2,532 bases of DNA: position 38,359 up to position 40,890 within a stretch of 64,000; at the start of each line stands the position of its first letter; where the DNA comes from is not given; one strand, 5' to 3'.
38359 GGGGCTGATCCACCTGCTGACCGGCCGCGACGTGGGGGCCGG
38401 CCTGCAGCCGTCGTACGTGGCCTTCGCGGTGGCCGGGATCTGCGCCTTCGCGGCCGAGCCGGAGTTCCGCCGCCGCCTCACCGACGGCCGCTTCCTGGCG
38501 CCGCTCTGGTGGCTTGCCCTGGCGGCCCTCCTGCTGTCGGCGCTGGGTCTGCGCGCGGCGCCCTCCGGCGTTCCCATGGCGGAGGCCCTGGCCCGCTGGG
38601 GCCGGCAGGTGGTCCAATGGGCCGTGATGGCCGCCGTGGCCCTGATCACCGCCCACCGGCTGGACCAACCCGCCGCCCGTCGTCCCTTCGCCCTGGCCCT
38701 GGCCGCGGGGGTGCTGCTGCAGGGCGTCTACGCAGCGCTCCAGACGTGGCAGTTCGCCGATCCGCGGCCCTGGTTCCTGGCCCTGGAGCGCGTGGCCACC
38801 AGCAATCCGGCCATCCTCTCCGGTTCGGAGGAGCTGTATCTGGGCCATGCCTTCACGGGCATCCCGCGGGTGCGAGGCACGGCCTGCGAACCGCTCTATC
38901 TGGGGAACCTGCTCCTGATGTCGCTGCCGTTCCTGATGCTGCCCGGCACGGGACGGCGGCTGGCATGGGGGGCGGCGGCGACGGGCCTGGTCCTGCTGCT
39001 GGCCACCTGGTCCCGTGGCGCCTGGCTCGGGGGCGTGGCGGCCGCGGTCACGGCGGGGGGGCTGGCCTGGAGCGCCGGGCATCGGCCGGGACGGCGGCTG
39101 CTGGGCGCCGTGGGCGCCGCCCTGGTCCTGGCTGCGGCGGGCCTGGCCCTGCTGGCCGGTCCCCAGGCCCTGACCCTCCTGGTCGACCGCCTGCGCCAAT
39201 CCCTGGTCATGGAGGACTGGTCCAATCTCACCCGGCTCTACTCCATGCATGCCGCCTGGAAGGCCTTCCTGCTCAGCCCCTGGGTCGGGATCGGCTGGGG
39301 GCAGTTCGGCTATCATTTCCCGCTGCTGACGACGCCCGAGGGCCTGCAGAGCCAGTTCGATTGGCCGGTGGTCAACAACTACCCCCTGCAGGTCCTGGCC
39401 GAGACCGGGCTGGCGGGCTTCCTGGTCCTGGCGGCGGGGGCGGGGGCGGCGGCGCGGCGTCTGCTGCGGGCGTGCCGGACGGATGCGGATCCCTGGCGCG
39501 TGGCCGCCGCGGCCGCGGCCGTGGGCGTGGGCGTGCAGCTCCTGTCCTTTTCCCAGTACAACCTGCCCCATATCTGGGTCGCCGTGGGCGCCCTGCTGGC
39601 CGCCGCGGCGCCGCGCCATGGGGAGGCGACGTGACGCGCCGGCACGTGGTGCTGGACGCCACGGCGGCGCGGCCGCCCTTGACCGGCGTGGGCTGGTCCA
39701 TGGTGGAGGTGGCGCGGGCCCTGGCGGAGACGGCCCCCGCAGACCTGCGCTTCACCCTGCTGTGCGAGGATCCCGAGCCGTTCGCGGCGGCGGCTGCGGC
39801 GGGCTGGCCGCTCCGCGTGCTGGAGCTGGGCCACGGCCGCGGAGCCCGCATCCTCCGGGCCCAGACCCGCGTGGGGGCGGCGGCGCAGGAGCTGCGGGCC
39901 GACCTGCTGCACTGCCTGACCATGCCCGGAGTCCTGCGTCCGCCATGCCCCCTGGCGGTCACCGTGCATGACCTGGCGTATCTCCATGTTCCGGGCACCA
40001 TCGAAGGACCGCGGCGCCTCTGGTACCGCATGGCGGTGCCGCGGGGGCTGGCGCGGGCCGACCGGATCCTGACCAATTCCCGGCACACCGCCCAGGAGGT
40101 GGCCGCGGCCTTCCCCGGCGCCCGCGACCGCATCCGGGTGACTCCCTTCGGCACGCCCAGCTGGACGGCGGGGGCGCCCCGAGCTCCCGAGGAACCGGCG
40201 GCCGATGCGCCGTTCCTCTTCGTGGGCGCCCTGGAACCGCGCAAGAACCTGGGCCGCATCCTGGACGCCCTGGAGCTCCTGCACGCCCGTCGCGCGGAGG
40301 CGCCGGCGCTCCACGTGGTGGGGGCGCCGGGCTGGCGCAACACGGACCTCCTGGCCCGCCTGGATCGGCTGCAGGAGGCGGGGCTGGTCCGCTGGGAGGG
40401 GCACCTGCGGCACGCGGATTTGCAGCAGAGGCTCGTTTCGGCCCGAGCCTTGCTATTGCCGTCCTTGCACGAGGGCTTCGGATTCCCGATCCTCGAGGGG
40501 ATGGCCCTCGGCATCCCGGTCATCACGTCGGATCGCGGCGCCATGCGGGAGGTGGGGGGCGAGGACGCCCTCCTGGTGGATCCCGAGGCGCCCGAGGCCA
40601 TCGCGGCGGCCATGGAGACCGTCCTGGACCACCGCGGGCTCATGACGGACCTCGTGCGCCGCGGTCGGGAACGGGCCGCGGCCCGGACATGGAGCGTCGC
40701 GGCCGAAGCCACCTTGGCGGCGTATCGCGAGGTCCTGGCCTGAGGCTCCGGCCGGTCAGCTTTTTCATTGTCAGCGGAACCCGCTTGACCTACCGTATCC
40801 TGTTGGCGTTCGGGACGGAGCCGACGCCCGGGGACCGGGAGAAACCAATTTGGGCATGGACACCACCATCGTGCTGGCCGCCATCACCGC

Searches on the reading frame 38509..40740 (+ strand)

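Call 11: search_protein_families(library=pfam, proteins=[window:38509-40740:+], max_evalue=0.001)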
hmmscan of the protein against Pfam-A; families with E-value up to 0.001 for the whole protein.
window:38509-40740:+ (744 aa): 5 families
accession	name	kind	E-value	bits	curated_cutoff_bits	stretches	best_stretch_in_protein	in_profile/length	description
PF13692.12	Glyco_trans_1_4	-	1.2e-24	87.6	27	1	569-707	4-141/142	Glycosyl transferases group 1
PF00534.26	Glycos_transf_1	-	1.7e-24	86.7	26.4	1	566-722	15-172/172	Glycosyl transferases group 1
PF13439.12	Glyco_transf_4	-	9.2e-14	52.3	28.5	1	393-548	3-165/170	Glycosyltransferase Family 4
PF20706.3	GT4-conflict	-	1.6e-11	44.2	26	1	527-733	160-383/385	Family 4 Glycosyltransferase in conflict systems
PF13524.12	Glyco_trans_1_2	-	1.3e-07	32.1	25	1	593-726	8-132/144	Glycosyl transferase-like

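Call 82: search_protein_families(library=ncbifam, proteins=[window:38509-40740:+], max_evalue=0.001)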
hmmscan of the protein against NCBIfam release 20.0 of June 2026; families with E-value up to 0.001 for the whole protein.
window:38509-40740:+ (744 aa): 20 families
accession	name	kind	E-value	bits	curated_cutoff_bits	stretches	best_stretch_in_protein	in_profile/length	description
TIGR04047.1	MSMEG_0565_glyc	hypoth_equivalog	1.9e-24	86.5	259.85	1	569-741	196-373/373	MSMEG_0565 family glycosyltransferase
NF041876.1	EPS_EpsE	equivalog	1.9e-21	76.8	400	1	524-726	169-379/389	exopolysaccharide biosynthesis GT4 family glycosyltransferase EpsE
TIGR03449.1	mycothiol_MshA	equivalog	1.8e-15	56.8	462.5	1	514-743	162-404/406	D-inositol-3-phosphate glycosyltransferase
TIGR03088.1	stp2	hypoth_equivalog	5.3e-13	48.7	409.05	1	568-740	196-371/374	TIGR03088 family PEP-CTERM/XrtA system glycosyltransferase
TIGR02149.1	glgA_Coryne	subfamily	9.2e-12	44.8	302.4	1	569-743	207-391/391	glycogen synthase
NF038229.1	Glyco4_Geo_Pelo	equivalog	3.2e-11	42.8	400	1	508-675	101-268/338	GPMC system family 4 glycosyltransferase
NF053787.1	GlcN_PG_synth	equivalog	5.5e-11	41.9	480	1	633-743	250-360/361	N-acetylglucosaminyl phosphatidylglycerol synthase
TIGR03999.1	thiol_BshA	equivalog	1.9e-08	33.7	273.7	1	626-726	256-356/375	N-acetyl-alpha-D-glucosaminyl L-malate synthase BshA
NF041879.1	EPS_EpsH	equivalog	2.9e-08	32.9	800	1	516-743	189-417/431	exopolysaccharide biosynthesis glycosyltransferase EpsH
NF038295.1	EPS_HpsP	equivalog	8.1e-08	31.6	550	1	569-742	210-387/388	hormogonium polysaccharide biosynthesis glycosyltransferase HpsP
NF047684.1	TeichurnBiosyTuaC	equivalog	1.3e-07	31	550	1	569-717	222-363/391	teichuronic acid biosynthesis protein TuaC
NF007396.0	PRK09922.1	equivalog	1.5e-07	30.6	385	1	565-675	181-290/361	lipopolysaccharide 1,6-galactosyltransferase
NF038298.1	EPS_HpsO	equivalog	6.9e-07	28.4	575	1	654-742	298-387/388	hormogonium polysaccharide biosynthesis glycosyltransferase HpsO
TIGR04063.1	stp3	hypoth_equivalog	1.2e-06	27.6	442.05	1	571-743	218-396/397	TIGR04063 family PEP-CTERM/XrtA system glycosyltransferase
TIGR04348.1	TIGR04348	equivalog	6.5e-06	25.4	300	1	514-676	93-244/310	selenoneine biosynthesis selenosugar synthase SenB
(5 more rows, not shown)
